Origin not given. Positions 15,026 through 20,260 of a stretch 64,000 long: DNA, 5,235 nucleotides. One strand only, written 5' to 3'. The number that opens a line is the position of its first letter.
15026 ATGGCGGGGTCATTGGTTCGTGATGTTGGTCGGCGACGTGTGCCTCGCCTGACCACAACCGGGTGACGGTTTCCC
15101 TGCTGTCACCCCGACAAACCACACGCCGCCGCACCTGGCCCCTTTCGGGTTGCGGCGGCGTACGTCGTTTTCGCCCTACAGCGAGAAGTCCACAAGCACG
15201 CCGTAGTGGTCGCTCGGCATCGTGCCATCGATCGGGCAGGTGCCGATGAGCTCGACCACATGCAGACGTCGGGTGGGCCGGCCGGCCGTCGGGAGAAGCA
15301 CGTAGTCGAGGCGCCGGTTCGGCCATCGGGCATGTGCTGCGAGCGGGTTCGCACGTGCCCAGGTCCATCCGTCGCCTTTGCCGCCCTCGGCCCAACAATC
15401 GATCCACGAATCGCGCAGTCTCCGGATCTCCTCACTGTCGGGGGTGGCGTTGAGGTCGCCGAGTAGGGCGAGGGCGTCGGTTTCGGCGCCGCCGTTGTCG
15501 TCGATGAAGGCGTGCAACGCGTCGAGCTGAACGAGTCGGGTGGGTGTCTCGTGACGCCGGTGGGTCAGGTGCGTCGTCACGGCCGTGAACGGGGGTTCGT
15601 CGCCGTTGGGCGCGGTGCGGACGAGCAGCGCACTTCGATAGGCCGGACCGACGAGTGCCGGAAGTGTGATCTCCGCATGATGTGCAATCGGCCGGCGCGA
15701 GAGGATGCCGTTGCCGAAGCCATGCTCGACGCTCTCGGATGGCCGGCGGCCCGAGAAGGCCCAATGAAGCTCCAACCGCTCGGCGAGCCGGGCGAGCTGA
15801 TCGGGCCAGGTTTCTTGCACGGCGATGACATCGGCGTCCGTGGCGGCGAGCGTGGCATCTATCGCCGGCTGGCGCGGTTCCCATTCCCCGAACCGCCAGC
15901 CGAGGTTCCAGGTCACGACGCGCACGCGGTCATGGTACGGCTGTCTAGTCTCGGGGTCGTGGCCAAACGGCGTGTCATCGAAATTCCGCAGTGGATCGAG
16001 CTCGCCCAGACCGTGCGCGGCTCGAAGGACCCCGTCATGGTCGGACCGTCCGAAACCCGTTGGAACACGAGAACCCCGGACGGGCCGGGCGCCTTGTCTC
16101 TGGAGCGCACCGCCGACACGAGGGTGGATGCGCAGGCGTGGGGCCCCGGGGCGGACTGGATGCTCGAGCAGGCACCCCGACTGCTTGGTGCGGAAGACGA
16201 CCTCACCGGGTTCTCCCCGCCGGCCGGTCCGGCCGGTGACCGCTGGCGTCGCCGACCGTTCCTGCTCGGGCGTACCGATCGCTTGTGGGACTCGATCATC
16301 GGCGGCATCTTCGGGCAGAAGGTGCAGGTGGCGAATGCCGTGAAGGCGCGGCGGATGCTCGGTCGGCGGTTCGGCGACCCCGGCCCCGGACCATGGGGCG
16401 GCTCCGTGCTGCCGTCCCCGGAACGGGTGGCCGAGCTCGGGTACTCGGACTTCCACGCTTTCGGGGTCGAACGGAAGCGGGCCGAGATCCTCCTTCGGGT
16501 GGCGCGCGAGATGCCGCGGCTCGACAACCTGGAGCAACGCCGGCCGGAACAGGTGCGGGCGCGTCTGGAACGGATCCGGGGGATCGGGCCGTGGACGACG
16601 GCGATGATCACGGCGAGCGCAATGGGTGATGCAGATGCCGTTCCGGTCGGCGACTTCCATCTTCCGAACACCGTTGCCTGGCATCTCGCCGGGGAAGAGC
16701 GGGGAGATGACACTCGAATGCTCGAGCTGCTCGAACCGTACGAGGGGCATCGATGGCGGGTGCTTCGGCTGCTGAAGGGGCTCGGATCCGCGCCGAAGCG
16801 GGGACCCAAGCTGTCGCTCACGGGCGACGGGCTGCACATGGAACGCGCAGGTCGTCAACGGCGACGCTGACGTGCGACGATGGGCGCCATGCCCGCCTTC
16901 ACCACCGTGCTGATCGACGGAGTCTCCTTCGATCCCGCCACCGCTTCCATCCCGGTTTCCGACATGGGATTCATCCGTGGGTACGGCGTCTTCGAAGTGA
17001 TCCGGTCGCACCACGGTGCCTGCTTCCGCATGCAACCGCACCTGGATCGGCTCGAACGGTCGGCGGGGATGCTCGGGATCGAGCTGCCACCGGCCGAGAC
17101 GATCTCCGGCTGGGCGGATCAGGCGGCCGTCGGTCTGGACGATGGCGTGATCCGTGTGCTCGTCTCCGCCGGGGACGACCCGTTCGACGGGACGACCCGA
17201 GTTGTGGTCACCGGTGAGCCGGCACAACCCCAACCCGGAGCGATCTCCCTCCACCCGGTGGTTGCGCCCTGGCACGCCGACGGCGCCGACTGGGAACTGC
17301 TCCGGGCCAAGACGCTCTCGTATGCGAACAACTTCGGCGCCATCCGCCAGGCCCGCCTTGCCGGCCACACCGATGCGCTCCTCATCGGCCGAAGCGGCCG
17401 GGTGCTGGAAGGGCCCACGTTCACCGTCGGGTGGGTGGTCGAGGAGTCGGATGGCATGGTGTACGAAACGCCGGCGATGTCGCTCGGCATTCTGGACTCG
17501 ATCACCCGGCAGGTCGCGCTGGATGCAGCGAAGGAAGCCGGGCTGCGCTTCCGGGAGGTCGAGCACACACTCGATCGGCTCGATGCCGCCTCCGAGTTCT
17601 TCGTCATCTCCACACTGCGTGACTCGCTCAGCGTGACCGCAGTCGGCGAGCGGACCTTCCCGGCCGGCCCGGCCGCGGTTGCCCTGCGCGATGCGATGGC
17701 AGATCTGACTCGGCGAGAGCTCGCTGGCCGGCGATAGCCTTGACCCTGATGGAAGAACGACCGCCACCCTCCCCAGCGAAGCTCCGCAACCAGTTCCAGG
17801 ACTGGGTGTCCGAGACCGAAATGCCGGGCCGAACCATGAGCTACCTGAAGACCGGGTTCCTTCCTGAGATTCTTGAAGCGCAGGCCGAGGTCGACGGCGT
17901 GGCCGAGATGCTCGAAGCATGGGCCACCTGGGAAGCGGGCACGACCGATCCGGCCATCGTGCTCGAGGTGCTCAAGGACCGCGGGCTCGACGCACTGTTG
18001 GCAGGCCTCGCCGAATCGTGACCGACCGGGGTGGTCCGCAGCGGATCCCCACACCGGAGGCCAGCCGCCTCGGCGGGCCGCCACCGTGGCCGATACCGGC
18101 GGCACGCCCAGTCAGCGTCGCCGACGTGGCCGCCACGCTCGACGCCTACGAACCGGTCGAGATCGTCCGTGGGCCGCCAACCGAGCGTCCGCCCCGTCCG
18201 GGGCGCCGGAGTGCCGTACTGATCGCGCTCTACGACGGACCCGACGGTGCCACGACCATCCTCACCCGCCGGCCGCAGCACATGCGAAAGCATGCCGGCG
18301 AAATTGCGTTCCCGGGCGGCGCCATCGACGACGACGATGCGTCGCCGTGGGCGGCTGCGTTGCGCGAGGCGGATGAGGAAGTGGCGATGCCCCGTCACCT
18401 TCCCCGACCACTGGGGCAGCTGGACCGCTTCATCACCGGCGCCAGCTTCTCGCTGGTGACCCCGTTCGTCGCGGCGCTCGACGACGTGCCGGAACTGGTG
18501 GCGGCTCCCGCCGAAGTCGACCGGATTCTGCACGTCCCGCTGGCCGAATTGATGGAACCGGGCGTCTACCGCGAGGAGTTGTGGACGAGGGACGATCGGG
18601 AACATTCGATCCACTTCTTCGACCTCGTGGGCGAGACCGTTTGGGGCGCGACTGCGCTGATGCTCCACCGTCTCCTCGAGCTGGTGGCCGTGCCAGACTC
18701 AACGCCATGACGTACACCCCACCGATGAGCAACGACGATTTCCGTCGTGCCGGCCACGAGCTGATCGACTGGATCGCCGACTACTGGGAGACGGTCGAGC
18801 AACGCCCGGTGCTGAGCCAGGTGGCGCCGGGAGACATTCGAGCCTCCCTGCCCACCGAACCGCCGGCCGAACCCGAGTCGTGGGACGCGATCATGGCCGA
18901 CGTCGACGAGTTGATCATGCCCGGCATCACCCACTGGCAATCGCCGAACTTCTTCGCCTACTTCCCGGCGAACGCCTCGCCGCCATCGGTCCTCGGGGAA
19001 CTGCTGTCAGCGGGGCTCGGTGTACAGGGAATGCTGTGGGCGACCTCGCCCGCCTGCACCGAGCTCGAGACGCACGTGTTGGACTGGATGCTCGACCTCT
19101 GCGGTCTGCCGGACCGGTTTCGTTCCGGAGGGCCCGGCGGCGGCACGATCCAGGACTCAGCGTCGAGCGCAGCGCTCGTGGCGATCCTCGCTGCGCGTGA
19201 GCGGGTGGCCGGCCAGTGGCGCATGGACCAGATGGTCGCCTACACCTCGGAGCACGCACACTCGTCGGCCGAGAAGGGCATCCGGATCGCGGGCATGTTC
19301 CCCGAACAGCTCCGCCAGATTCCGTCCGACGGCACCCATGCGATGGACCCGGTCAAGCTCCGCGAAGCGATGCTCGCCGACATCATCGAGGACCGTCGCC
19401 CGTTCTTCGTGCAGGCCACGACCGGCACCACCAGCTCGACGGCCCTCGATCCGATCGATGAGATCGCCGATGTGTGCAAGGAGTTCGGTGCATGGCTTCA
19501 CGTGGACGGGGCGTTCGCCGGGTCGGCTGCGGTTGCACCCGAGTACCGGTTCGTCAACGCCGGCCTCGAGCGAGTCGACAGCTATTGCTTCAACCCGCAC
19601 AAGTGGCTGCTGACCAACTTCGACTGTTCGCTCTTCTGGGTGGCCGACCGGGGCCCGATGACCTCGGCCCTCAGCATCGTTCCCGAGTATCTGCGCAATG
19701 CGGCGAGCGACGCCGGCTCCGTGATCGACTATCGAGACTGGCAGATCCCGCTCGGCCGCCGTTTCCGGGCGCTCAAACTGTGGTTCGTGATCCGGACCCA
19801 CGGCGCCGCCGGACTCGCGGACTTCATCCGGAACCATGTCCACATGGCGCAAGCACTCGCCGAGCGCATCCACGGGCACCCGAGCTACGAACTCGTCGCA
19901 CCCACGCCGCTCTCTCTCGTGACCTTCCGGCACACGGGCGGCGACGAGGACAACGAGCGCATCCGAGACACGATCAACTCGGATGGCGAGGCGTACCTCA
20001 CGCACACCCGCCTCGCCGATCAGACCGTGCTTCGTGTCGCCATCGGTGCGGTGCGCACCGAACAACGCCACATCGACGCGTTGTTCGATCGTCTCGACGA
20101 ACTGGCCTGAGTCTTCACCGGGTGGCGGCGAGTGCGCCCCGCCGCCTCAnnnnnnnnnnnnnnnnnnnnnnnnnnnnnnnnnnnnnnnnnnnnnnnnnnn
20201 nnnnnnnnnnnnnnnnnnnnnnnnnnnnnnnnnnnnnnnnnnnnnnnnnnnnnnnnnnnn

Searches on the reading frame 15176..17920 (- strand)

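Call 29: search_protein_families(library=pfam, proteins=[window:15176-17920:-], max_evalue=0.01)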
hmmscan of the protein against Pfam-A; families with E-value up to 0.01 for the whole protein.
window:15176-17920:- (914 aa): 1 family
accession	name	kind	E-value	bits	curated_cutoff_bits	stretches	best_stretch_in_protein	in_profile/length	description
PF03372.29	Exo_endo_phos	-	4.5e-21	76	24.5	1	669-905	1-225/225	Endonuclease/Exonuclease/phosphatase family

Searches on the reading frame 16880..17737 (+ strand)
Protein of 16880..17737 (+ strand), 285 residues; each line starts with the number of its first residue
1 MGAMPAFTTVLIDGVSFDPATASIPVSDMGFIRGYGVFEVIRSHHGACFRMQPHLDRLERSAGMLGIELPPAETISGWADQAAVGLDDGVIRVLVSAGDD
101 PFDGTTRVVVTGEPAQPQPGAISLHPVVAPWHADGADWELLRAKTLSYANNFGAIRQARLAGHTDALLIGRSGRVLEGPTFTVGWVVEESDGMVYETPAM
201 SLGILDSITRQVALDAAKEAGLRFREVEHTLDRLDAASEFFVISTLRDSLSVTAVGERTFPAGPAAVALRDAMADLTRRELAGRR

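Call 29: search_protein_families(library=pfam, proteins=[window:16880-17737:+], max_evalue=0.01)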
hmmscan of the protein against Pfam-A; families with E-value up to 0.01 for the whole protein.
window:16880-17737:+ (285 aa): 1 family
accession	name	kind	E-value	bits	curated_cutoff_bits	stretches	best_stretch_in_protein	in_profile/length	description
PF01063.24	Aminotran_4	-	3.1e-40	138.8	28.5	1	36-254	1-222/223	Amino-transferase class IV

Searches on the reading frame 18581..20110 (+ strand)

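Call 29: search_protein_families(library=pfam, proteins=[window:18581-20110:+], max_evalue=0.01)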
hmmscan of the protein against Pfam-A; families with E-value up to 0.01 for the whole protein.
window:18581-20110:+ (509 aa): 4 families
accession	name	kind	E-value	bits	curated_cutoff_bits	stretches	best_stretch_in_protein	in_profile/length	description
PF00282.25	Pyridoxal_deC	-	5.6e-107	358.2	27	1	83-450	1-373/375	Pyridoxal-dependent decarboxylase conserved domain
PF01212.27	Beta_elim_lyase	-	2e-05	24.5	27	1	217-430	73-230/288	Beta-eliminating lyase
PF05391.16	Lsm_interact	-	0.003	17.5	21.4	1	47-55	6-14/19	Lsm interaction motif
PF05889.19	SepSecS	-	0.0047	16.1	21.1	1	219-313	104-195/389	O-phosphoseryl-tRNA(Sec) selenium transferase, SepSecS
